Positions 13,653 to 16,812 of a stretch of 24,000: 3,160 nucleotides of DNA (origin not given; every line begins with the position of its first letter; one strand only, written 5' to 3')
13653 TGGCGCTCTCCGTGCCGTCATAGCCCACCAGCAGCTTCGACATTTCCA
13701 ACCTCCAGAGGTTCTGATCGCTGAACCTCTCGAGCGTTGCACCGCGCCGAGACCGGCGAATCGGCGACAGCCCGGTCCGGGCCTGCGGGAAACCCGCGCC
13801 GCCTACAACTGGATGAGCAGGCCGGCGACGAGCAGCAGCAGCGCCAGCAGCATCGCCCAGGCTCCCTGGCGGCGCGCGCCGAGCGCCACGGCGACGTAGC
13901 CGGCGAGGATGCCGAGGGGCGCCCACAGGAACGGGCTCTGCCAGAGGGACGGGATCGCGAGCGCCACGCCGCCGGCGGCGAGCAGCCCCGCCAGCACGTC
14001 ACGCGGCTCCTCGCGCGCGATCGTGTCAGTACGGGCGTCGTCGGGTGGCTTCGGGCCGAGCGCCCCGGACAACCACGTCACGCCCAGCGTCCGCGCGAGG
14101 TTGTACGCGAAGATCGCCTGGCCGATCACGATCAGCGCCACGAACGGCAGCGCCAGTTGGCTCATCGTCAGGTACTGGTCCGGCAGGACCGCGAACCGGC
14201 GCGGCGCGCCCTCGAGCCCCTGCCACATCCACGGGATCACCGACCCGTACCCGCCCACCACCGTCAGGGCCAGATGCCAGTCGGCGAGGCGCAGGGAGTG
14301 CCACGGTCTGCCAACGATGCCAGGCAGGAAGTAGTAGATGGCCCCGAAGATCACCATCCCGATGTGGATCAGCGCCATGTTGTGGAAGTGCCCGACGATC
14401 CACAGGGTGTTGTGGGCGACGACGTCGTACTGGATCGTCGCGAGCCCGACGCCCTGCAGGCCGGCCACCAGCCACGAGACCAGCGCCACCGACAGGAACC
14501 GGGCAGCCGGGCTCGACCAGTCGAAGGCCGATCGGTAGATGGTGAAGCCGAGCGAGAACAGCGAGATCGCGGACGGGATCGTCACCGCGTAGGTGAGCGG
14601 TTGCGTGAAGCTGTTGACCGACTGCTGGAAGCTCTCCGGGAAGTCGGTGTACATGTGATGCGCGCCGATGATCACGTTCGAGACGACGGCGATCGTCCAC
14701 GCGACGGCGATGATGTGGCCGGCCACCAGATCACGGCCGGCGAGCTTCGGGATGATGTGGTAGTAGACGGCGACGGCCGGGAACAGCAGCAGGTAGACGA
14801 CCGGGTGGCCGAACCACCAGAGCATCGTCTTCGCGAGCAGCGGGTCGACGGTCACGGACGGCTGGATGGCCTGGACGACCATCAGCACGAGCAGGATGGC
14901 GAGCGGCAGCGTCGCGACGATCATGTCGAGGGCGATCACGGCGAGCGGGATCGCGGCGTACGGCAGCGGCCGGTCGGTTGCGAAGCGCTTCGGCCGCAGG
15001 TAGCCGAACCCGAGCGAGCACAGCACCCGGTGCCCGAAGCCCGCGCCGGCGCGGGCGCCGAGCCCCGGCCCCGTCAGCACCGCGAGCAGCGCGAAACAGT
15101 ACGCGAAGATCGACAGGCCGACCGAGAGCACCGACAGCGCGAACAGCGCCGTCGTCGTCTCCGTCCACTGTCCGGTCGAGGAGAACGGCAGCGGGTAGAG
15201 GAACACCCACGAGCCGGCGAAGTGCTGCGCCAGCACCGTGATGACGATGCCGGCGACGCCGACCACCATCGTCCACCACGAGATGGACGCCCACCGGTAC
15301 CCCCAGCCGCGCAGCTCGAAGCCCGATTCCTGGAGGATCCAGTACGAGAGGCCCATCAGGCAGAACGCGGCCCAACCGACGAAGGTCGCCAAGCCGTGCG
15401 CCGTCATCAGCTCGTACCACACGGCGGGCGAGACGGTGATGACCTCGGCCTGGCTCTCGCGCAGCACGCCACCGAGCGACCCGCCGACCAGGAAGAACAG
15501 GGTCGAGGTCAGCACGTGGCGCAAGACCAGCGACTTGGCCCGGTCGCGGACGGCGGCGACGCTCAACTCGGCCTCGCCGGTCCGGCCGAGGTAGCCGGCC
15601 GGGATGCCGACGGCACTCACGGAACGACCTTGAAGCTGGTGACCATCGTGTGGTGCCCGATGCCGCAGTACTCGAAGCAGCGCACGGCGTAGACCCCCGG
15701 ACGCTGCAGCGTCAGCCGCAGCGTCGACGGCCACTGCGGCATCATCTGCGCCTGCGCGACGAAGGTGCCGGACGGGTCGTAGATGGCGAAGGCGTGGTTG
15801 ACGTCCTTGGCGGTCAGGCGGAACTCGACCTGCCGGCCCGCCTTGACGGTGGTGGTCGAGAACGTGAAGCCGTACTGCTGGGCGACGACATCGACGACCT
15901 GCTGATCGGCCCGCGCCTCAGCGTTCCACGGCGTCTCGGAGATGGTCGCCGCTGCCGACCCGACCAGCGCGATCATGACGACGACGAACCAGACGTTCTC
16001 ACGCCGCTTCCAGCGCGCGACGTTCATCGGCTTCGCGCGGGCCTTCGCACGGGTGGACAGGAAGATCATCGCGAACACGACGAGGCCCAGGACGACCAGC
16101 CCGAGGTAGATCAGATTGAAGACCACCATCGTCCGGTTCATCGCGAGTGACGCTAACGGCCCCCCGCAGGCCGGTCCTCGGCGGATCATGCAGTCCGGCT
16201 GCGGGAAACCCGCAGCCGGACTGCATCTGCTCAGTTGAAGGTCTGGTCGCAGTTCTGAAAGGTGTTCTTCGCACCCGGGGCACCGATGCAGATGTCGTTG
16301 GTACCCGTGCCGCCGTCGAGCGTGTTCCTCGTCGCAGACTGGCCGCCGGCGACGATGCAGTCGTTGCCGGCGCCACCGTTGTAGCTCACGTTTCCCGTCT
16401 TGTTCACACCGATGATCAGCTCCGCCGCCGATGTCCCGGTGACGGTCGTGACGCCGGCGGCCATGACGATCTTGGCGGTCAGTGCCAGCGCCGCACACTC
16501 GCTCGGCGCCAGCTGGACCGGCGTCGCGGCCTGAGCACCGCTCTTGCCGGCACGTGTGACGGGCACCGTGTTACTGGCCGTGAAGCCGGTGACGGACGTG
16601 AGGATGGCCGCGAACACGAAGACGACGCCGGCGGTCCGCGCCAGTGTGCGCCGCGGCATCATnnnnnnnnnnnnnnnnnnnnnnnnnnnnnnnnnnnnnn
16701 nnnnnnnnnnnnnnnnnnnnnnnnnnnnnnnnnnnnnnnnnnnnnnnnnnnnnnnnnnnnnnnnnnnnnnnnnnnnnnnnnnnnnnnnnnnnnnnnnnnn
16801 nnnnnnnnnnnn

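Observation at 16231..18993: S26B (SipW/Sec11-type) signal peptidase fused to a DUF5305-like module and flanked by two small secreted proteins sharing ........: a candidate uncharacterised fibre/pilus-like maturation system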

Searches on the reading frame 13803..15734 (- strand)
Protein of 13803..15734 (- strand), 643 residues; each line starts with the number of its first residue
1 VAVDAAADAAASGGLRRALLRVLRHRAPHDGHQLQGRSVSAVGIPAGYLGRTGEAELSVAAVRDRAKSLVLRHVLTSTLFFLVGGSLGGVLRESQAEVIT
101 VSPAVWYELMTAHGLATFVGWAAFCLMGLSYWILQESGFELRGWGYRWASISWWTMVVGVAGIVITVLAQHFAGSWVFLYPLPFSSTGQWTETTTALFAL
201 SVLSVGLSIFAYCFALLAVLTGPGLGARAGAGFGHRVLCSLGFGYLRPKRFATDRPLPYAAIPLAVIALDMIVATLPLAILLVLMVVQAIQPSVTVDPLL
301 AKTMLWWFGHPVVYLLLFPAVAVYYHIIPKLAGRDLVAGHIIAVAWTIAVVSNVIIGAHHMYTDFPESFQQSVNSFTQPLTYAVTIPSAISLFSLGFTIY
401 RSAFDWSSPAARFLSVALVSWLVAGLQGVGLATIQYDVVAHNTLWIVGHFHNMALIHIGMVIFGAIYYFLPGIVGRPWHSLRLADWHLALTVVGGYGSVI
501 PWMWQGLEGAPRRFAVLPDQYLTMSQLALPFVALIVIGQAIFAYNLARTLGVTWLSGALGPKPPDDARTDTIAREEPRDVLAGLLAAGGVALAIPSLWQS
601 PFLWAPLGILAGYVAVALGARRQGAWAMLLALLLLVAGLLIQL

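Call 57: search_protein_families(library=pfam, proteins=[window:13803-15734:-], max_evalue=0.00001)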
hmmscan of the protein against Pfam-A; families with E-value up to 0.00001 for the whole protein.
window:13803-15734:- (643 aa): 1 family
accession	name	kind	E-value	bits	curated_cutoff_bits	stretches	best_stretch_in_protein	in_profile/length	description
PF00115.25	COX1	-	7.1e-68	229.9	34.8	1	69-538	2-433/436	Cytochrome C and Quinol oxidase polypeptide I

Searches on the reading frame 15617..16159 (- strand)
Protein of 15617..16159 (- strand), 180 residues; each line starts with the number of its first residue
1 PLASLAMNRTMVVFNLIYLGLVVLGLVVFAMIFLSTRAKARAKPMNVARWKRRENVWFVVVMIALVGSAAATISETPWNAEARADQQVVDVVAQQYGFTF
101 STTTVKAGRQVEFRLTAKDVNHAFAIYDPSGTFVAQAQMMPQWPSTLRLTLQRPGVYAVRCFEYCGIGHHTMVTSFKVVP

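Call 57: search_protein_families(library=pfam, proteins=[window:15617-16159:-], max_evalue=0.00001)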
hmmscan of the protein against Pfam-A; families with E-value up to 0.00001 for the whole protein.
window:15617-16159:- (180 aa): 2 families
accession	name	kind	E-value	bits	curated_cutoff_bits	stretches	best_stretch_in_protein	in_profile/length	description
PF00116.26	COX2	-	1.8e-06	28.3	22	1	107-174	52-115/120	Cytochrome C oxidase subunit II, periplasmic domain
PF13473.12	Cupredoxin_1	-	5.3e-06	26.9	27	0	71-161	16-92/104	Cupredoxin-like domain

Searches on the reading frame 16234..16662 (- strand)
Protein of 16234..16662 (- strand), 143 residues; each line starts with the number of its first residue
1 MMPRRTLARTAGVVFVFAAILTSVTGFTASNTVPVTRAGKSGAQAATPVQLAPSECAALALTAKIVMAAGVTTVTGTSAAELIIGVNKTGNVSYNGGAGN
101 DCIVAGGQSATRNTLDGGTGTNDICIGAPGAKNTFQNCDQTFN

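Call 3: search_protein_families(library=pfam, proteins=[window:16234-16662:-], max_evalue=1)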
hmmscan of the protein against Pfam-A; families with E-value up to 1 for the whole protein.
seq(143 aa): 1 family
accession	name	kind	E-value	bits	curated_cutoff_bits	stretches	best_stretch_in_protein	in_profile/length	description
PF20084.4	TrbK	-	0.012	16.1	23.9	1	2-60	1-61/102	Conjugative transfer region protein TrbK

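Call 4: search_protein_families(library=ncbifam, proteins=[window:16234-16662:-], max_evalue=1)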
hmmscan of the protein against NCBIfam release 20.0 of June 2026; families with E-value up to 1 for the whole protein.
seq(143 aa): 1 family
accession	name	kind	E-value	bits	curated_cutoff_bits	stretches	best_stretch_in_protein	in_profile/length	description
NF050046.1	PueAB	exception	0.082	11.3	670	1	69-127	367-420/616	polyurethane esterase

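Call 48: search_protein_families(library=pfam, proteins=[window:16234-16662:-], max_evalue=0.1)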
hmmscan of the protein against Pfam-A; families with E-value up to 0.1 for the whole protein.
seq(143 aa): 1 family
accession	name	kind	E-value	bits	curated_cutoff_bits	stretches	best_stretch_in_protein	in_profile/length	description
PF20084.4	TrbK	-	0.012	16.1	23.9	1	2-60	1-61/102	Conjugative transfer region protein TrbK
